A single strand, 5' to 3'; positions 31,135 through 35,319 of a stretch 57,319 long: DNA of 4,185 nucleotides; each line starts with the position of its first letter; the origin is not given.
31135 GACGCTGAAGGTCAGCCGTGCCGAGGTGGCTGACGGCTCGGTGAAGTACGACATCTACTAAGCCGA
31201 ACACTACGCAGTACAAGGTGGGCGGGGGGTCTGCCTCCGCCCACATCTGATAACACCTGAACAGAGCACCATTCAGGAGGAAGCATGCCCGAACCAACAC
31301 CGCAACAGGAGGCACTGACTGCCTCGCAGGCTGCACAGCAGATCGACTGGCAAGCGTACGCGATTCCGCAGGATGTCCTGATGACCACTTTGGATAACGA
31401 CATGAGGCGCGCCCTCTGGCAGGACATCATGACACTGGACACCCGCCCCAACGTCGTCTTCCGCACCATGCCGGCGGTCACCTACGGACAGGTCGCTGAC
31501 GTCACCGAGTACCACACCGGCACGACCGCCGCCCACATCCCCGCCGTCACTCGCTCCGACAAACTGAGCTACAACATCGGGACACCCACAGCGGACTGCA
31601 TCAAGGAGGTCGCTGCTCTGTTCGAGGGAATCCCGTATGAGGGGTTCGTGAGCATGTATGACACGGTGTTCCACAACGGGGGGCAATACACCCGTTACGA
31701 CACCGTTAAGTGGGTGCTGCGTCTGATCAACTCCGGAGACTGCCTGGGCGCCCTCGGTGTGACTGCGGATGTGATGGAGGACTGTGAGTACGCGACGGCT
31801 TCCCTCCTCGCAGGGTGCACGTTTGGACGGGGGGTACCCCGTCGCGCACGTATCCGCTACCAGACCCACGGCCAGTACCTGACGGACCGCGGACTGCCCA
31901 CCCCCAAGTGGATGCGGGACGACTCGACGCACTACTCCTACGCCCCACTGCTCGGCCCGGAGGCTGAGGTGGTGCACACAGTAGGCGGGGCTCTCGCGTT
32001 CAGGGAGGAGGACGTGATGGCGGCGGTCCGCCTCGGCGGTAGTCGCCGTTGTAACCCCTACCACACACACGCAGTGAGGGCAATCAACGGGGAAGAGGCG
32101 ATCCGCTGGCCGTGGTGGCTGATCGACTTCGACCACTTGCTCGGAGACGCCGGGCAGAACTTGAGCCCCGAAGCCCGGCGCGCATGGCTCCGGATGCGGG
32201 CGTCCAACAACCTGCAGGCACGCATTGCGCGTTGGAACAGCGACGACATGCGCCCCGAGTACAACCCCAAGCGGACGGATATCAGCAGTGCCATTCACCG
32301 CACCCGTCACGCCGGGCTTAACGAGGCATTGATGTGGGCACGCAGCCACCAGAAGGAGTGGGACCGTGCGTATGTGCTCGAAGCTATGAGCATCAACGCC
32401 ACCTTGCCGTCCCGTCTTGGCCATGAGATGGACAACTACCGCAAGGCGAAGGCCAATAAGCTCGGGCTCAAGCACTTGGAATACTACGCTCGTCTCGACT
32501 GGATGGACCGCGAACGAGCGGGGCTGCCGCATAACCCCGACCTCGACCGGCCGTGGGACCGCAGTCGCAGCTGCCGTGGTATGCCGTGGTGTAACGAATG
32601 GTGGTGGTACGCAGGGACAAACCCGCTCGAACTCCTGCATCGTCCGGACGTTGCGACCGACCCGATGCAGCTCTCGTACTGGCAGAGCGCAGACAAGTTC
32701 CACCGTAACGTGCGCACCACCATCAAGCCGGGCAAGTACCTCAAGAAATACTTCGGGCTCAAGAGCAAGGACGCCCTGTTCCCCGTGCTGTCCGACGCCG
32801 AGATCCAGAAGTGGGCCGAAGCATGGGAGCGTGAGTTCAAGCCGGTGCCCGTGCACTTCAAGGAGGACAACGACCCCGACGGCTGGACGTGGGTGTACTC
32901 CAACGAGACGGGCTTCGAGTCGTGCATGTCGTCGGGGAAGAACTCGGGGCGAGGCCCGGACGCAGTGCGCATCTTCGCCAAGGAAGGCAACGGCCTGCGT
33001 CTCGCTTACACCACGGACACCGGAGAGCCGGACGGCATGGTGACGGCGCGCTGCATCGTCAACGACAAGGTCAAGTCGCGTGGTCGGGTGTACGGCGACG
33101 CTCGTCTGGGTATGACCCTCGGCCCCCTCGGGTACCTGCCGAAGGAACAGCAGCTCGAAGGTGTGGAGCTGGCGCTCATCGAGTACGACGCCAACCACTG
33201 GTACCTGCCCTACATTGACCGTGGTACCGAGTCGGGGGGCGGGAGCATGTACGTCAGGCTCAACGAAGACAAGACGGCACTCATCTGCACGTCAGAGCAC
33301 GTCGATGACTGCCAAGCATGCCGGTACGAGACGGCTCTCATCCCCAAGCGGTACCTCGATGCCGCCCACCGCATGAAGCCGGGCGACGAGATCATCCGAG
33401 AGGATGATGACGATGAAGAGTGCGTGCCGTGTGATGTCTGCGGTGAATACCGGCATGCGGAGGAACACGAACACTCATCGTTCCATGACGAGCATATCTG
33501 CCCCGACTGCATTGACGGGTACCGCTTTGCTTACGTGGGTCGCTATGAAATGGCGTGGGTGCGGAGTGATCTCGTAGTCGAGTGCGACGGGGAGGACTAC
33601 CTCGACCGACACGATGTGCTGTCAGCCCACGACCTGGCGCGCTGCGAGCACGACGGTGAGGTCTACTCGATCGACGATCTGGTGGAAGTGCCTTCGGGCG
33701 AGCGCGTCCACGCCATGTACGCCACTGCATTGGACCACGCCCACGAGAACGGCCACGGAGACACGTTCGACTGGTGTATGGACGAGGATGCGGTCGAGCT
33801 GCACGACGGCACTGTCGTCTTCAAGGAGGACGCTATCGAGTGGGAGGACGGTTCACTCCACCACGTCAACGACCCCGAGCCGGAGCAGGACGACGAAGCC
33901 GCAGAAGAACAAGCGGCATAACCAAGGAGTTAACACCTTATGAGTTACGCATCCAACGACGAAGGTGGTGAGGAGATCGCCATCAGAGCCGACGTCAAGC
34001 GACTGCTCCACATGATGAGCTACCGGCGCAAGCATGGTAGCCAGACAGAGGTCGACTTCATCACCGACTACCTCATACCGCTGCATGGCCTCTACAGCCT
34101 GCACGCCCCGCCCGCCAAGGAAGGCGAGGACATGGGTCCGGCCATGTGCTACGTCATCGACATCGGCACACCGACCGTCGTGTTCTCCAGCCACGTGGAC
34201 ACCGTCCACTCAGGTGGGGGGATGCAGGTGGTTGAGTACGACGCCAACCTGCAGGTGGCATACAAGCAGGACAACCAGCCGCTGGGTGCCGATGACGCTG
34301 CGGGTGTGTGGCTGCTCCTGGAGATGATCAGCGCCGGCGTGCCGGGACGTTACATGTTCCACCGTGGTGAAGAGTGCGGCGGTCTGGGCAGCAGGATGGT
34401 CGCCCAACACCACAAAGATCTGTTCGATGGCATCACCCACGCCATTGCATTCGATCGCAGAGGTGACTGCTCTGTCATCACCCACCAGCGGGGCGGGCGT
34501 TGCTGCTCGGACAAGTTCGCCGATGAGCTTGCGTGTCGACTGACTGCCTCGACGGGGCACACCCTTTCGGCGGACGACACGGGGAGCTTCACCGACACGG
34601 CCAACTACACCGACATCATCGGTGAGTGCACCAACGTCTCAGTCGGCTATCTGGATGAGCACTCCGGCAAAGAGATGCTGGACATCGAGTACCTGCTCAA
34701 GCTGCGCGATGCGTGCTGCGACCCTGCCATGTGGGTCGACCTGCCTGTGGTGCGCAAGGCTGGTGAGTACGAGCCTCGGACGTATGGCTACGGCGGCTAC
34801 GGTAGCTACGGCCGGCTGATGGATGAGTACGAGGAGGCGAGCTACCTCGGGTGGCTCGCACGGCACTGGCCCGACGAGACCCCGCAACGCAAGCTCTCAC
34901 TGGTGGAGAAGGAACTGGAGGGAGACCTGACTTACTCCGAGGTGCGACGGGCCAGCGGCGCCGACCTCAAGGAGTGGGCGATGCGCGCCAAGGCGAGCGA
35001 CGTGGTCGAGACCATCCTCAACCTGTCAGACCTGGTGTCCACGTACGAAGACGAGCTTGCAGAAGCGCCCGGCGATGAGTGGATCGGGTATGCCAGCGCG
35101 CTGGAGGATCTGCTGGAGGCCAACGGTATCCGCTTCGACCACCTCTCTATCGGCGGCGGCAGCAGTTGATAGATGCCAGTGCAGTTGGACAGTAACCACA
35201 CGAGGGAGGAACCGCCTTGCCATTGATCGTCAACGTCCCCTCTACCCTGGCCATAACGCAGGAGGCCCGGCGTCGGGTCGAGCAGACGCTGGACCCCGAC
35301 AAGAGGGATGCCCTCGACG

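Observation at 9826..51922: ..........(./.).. motif, always in the sense orientation, at gene boundaries on both arms (stoperator-like network, mRNA operator or new promoter class)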

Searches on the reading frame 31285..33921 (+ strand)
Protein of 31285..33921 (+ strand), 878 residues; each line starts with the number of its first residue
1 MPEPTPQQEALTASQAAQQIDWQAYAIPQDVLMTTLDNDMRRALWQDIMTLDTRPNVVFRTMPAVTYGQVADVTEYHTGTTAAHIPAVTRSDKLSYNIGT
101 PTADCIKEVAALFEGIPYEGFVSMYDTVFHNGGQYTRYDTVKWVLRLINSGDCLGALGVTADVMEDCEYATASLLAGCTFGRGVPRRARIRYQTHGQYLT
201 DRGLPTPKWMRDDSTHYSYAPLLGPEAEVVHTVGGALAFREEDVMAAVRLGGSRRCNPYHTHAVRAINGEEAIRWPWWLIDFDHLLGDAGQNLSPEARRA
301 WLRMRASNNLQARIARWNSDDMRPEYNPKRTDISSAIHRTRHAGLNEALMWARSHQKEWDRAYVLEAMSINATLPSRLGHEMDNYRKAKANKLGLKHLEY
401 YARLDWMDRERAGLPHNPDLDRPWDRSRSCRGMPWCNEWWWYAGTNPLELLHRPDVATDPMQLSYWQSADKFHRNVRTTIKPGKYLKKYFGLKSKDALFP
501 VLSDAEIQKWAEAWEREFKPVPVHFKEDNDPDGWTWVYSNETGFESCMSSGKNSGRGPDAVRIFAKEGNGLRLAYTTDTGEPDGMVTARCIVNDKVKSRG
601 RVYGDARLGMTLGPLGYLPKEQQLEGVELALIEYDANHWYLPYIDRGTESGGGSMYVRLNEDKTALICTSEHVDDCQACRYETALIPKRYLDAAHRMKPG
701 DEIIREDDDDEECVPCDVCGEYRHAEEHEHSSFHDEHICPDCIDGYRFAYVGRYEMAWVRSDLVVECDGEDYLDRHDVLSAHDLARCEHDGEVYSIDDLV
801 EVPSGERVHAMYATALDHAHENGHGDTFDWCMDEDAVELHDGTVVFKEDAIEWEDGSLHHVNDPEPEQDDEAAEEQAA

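Call 7: search_protein_families(library=pfam, proteins=[window:31285-33921:+], max_evalue=0.001)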
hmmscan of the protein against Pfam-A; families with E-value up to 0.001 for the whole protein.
window:31285-33921:+ (878 aa): 0 families

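Call 8: search_protein_families(library=phrogs, proteins=[window:31285-33921:+], max_evalue=0.001)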
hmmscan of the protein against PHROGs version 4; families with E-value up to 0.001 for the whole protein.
window:31285-33921:+ (878 aa): 1 family
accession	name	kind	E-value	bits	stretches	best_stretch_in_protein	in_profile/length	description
phrog_6980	-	unknown function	1.1e-08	34.8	1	536-646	377-492/655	-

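Call 9: search_dna_similar(query=window:31285-33921:+, collection=phages, mode=protein, max_rows=25)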
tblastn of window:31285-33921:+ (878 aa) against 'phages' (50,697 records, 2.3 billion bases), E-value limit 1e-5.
Records with a match: 1; places in all: 1; records where one place covers at least 80% of the query: 0.
Best place of each record, by identity: <60% 1.
By first word of the organism name: Rhizobium 1.
By host as written in the record: Bradyrhizobium japonicum 1.
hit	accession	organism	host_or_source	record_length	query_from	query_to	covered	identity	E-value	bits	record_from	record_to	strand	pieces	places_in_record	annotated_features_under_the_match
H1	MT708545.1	Rhizobium phage Pasto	Bradyrhizobium japonicum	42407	424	845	48%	24.9%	2e-10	71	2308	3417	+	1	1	hypothetical protein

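Call 10: search_solved_structures(query=window:31285-33921:+, max_evalue=1)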
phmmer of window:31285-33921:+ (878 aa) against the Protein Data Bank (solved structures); distinct sequences matched with E-value up to 1: 1.
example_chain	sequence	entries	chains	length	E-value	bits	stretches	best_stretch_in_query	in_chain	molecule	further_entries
4cmn_A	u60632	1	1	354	0.34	11.8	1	380-456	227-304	INOSITOL POLYPHOSPHATE 5-PHOSPHATASE OCRL-1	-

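Call 42: find_homologous_proteins(query=window:31285-33921:+, max_evalue=0.00001)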
Query window:31285-33921:+ (878 aa): 4 proteins with E <= 0.00001 among 8000 candidates.
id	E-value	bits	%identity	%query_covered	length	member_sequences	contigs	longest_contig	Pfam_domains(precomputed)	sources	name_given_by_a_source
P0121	0.0e+0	1088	60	91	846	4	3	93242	-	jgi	jgi:hypothetical protein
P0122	4.6e-253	860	52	90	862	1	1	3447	-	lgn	-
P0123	2.6e-249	848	52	90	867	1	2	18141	-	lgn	-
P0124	4.5e-249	847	51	90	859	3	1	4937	-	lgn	-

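Call 54: predict_structure(alignment_id=A2)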
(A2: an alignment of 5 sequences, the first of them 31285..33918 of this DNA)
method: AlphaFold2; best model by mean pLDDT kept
length: 878 residues; sequences in the alignment: 5
mean_pLDDT: 37.4   pTM: 0.30
mean pLDDT of the five models: 37.4, 37.0, 34.9, 31.8, 30.8
residues with pLDDT >= 90: 0; 70-90: 6; 50-70: 131; < 50: 741
segments of 3 or more residues with pLDDT < 50: 1-86, 91-101, 148-151, 177-185, 187-227, 233-235, 247-261, 282-711, 713-722, 729-840, 842-848, 870-878
pLDDT, mean of each block of 10 residues (from residue 1): 37 41 32 33 35 29 27 26 42 45 58 67 60 61 56 58 61 49 43 34 37 32 43 55 49 36 56 58 37 32 33 32 29 30 33 35 35 33 41 33 39 37 30 28 29 30 30 29 36 39 42 35 28 28 26 26 28 32 31 32 29 30 29 29 29 26 26 27 27 29 31 44 49 41 37 26 26 30 32 35 34 38 38 43 48 64 57 44
secondary structure, 60 per line:
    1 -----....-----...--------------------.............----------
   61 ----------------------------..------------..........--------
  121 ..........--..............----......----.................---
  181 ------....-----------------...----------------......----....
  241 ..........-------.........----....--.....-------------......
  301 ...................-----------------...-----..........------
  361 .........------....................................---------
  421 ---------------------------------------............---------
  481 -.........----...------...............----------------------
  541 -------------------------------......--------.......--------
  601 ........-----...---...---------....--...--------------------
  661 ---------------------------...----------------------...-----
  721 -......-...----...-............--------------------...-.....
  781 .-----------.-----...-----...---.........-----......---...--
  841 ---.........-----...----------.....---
elements in order (helices of 4 or more, strands of 3 or more residues): H6-9 H38-50 H103-112 H121-125 E126-130 E133-136 H137-146 H151-156 H161-177 E187-190 E227-232 E237-240 H241-250 H258-262 E263-266 E271-274 H295-319 H345-354 H361-369 H376-411 H460-471 H482-490 H504-518 E572-577 E586-592 E601-608 E632-635 E638-640 E713-715 E722-724 E729-731 E736-738 H740-751 H776-781 E799-801 E807-809 E813-821 E827-832 E836-838 E844-846 E850-852 E858-860 H871-875
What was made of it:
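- Tried and rejected: The first AF2 model was unusable at pLDDT 37 (call 54).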

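Call 55: search_protein_representatives(alignment_id=A2)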
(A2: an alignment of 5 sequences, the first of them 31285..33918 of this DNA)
Query: 5 sequences, 864 profile positions. Proteins with E-value up to 0.001 (for the whole library): 1104; up to 1e-10: 422; up to 1e-30: 65. The best 150 are listed.
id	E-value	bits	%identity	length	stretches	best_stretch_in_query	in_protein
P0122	0.0e+00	1755.5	-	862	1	1-864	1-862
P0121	0.0e+00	1478.0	-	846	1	27-863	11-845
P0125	6.7e-137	474.2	-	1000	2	231-856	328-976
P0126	1.7e-71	257.8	-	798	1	433-728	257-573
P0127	5.9e-69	249.4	-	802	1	431-747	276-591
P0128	1.1e-49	185.7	-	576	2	408-641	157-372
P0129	3.6e-47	177.3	-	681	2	418-631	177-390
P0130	1.6e-42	161.9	-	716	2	417-629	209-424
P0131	1.8e-42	161.8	-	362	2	428-639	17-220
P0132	3.2e-42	160.9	-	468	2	445-630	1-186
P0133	6.8e-42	159.8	-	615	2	415-630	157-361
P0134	1.6e-41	158.6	-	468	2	481-629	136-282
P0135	2.4e-41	158.0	-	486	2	440-630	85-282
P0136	2.8e-41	157.8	-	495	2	416-634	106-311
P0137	3.0e-41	157.7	-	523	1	418-856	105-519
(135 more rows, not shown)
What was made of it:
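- Tried and rejected: It belongs to a family of more than 1000 proteins of unknown function (call 55).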

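Call 57: search_solved_structures(query=A3, max_evalue=10)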
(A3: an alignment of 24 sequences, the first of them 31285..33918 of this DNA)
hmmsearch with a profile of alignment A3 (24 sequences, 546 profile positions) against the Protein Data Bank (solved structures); distinct sequences matched with E-value up to 10: 10.
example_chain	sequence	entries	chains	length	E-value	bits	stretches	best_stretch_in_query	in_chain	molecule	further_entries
7v8f_B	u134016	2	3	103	0.0056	18.7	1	382-428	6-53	E3 ubiquitin-protein ligase RNF31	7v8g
8t1i_J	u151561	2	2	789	0.64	11.9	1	26-150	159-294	Mediator of RNA polymerase II transcription subunit 15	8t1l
5xfr_A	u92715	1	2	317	0.68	11.8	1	343-412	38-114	Metal-response element-binding transcription factor 2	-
1cxx_A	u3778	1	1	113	2.3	10.1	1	380-416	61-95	CYSTEINE AND GLYCINE-RICH PROTEIN CRP2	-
2yt5_A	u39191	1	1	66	2.9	9.8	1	369-412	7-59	Metal-response element-binding transcription factor 2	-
1ibi_A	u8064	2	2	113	2.9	9.7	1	380-416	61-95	CYSTEINE-RICH PROTEIN 2 | CYSTEINE AND GLYCINE-RICH PROTEIN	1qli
7vsp_A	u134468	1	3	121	3.7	9.4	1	378-415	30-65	Zinc finger protein CONSTANS-LIKE 2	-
1ctl_A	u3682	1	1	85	4.8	9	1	381-416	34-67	AVIAN CYSTEINE RICH PROTEIN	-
7emf_O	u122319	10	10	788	6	8.7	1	35-143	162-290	Mediator of RNA polymerase II transcription subunit 15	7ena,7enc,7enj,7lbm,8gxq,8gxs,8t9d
1m1p_A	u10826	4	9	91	7.9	8.3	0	381-412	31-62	Small tetraheme cytochrome c | Periplasmic tetraheme cytochrome c CctA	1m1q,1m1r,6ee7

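Call 58: search_protein_families(library=pfam, alignment_id=A3, max_evalue=0.01)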
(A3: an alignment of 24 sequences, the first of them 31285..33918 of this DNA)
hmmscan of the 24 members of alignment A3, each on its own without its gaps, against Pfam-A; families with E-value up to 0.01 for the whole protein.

A. member 1, window:31285-33918:+ (878 aa): 0 families

B. families by the number of members that match (of 24 scanned): 5 families
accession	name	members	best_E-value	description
PF10922.13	T7-like_gp12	1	0.0013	Bacteriophage T7-like, gene 1.2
PF25096.1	DUF7808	1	0.0031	Domain of unknown function (DUF7808)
PF01485.27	IBR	1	0.0038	IBR domain, a half RING-finger domain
PF00412.28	LIM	1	0.0072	LIM domain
PF01286.23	XPA_N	1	0.0092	XPA protein N-terminal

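Call 60: find_encoding_contigs(protein=P0121, flank=10000, max_places=3)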
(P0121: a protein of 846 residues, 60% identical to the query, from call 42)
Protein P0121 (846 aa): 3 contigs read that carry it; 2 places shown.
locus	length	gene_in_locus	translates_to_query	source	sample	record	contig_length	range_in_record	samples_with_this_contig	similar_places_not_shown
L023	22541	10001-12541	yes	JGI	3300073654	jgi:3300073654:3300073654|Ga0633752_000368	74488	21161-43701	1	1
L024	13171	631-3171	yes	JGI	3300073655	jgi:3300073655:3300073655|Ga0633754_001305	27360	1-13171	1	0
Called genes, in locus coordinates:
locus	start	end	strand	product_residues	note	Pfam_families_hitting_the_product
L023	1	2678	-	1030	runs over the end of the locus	PF03629:SASA, PF23148:Gp77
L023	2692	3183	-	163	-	-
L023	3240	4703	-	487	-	-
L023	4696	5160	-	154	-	-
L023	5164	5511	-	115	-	PF13876:Phage_gp49_66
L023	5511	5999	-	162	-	-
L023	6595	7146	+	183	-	-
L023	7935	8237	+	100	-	-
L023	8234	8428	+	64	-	-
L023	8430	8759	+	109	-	-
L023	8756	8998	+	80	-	-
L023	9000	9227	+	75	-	-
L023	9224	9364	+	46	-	-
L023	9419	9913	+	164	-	-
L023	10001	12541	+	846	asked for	-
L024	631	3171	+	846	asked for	-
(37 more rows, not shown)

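Call 61: find_encoding_contigs(protein=P0123, flank=10000, max_places=2)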
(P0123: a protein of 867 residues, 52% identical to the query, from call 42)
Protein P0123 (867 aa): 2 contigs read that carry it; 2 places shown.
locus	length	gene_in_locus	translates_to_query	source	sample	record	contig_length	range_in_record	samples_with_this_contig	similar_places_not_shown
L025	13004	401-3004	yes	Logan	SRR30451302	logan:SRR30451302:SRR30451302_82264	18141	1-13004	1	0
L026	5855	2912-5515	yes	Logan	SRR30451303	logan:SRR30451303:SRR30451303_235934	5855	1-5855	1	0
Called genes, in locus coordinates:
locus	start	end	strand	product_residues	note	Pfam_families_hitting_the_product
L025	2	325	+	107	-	?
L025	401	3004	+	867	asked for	-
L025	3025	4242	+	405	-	-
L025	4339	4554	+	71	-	-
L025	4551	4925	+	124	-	-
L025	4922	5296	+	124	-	PF10765:Phage_P22_NinX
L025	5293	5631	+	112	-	-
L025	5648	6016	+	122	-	PF21781:DUF6876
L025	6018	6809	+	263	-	-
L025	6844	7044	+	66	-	-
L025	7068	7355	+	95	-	-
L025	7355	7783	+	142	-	-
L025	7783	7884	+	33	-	-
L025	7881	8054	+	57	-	-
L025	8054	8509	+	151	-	PF00692:dUTPase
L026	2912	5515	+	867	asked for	-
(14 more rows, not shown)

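Call 73: predict_structure(alignment_id=A3)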
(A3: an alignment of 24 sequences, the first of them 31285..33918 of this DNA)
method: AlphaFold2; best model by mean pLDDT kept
length: 878 residues; sequences in the alignment: 24
mean_pLDDT: 69.1   pTM: 0.46
mean pLDDT of the five models: 69.1, 68.3, 67.4, 66.8, 65.3
residues with pLDDT >= 90: 248; 70-90: 230; 50-70: 157; < 50: 243
segments of 3 or more residues with pLDDT < 50: 1-30, 49-101, 115-143, 147-154, 174-225, 252-256, 275-290, 316-340, 426-428, 697-710
pLDDT, mean of each block of 10 residues (from residue 1): 29 32 39 58 53 28 25 27 27 35 54 47 38 43 49 51 57 45 30 32 36 33 52 61 63 46 65 53 39 52 56 51 39 46 72 89 86 77 89 79 86 78 52 78 77 87 92 91 95 89 91 90 97 96 86 79 95 96 96 94 91 91 92 92 79 82 91 74 78 61 44 83 85 90 90 88 88 93 92 91 93 92 93 93 93 88 71 51
secondary structure, 60 per line:
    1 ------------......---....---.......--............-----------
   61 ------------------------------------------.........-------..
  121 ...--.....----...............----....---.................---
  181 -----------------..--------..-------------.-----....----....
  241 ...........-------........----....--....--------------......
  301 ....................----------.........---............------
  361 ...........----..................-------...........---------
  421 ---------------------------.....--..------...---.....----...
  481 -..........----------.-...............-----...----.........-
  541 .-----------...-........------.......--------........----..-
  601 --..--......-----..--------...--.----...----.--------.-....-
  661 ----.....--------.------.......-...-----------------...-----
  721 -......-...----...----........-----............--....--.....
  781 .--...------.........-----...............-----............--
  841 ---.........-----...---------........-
elements in order (helices of 4 or more, strands of 3 or more residues): H13-18 H22-25 H29-35 H38-49 H103-111 E119-123 E126-130 E135-137 H138-149 H154-157 H161-177 E229-232 E237-240 H241-251 H259-262 E263-266 E271-274 H295-320 H331-339 H343-354 H361-371 H376-393 H401-411 H448-452 E463-465 H469-473 E478-480 H482-490 H504-518 E524-526 H531-539 H557-564 E571-577 E586-593 H607-612 E628-630 E638-640 E656-659 E665-669 E685-687 H688-691 E713-715 E722-724 E729-731 E736-738 E746-750 E756-760 E764-767 E770-773 H776-781 E784-786 E793-795 E799-801 E807-809 E813-821 E827-832 E836-838 E844-846 E850-852 E858-860 H870-877

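Call 77: fold_search(model_id=the predicted structure, library=pdb)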
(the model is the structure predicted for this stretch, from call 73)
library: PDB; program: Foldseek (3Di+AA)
matches with E <= 10: 145; with E <= 0.001: 0
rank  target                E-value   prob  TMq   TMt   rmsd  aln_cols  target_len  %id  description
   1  1nmt_A                9.2e-02  0.51  0.08  0.15  10.0       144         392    9  N-MYRISTOYL TRANSFERASE FROM CANDIDA ALBICANS AT 2.45 A (released 1999-01-13)
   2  2xjz_B                2.0e-01  0.30  0.06  0.22   9.9       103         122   14  Crystal structure of the LMO2:LDB1-LID complex, C2 crystal form (released 2010-07-21)
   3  2i00_C                3.0e-01  0.16  0.08  0.15  17.8       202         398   10  Crystal structure of acetyltransferase (GNAT family) from Enterococcus faecalis (released 2006-09-19)
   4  7kx2_C                3.7e-01  0.13  0.08  0.29  13.2       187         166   10  Spermidine N-acetyltransferase SpeG F149A mutant from Vibrio cholerae (released 2020-12-16)
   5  7kx3_A                3.9e-01  0.13  0.08  0.27  11.7       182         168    7  SpeG Spermidine N-acetyltransferase F149G mutant from Vibrio cholerae (released 2020-12-16)
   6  7kx2_B                4.1e-01  0.15  0.08  0.27  11.6       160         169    9  Spermidine N-acetyltransferase SpeG F149A mutant from Vibrio cholerae (released 2020-12-16)
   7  7kwh_F                5.2e-01  0.23  0.07  0.25   6.8        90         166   10  Spermidine N-acetyltransferase SpeG K23-Y30 chimera from Vibrio cholerae and hSSAT (released 2020-12-16)
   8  2xjz_D                6.1e-01  0.15  0.06  0.20  10.0       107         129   14  Crystal structure of the LMO2:LDB1-LID complex, C2 crystal form (released 2010-07-21)
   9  4cav                  7.2e-01  0.23  0.07  0.15   7.7       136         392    7  Crystal structure of Aspergillus fumigatus N-myristoyl transferase in complex with myristoyl CoA and a benzofuran ligand (released 2014-09-17)
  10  7d2t_B                7.6e-01  0.30  0.07  0.29   8.6        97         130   11  Crystal structure of Rsu1/PINCH1_LIM45C complex (released 2021-02-24)
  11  7kx3_B                7.6e-01  0.13  0.06  0.23   7.1        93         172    9  SpeG Spermidine N-acetyltransferase F149G mutant from Vibrio cholerae (released 2020-12-16)
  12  7kwq_A                7.6e-01  0.12  0.07  0.23   7.5        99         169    9  Spermidine N-acetyltransferase SpeG R149-K152 chimera from Vibrio cholerae and hSSAT (released 2020-12-16)
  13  6dau_A                8.0e-01  0.13  0.08  0.25   7.7       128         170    8  Crystal structure of E33Q and E41Q mutant forms of the spermidine/spermine N-acetyltransferase SpeG from Vibrio choler (released 2018-07-04)
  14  7kwq_C                8.5e-01  0.15  0.07  0.24   6.9        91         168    8  Spermidine N-acetyltransferase SpeG R149-K152 chimera from Vibrio cholerae and hSSAT (released 2020-12-16)
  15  6dau_B                8.5e-01  0.12  0.06  0.23   7.1        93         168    9  Crystal structure of E33Q and E41Q mutant forms of the spermidine/spermine N-acetyltransferase SpeG from Vibrio choler (released 2018-07-04)
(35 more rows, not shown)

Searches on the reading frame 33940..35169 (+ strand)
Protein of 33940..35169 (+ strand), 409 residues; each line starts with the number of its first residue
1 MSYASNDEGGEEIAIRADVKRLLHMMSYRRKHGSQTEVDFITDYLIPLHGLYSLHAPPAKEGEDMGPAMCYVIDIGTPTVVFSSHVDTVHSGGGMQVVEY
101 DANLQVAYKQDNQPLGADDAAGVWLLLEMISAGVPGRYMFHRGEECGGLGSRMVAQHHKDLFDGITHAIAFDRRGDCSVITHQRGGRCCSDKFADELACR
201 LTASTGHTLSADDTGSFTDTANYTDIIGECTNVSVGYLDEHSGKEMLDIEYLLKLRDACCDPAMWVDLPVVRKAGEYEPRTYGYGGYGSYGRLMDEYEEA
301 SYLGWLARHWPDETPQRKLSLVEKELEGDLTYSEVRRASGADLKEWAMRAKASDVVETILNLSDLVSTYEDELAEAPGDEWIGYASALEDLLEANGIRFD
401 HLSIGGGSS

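Call 7: search_protein_families(library=pfam, proteins=[window:33940-35169:+], max_evalue=0.001)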
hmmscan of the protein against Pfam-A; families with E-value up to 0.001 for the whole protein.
window:33940-35169:+ (409 aa): 1 family
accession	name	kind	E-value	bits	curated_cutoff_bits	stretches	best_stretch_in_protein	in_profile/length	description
PF04389.22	Peptidase_M28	-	0.00051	20.3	21.3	0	79-175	14-96/193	Peptidase family M28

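Call 8: search_protein_families(library=phrogs, proteins=[window:33940-35169:+], max_evalue=0.001)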
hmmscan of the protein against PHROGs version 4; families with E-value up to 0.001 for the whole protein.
window:33940-35169:+ (409 aa): 2 families
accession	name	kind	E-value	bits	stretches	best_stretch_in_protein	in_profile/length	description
phrog_4191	-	other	1.7e-71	242.1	1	18-301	4-279/342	peptidase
phrog_34186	-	unknown function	6e-10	40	1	76-312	62-289/368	-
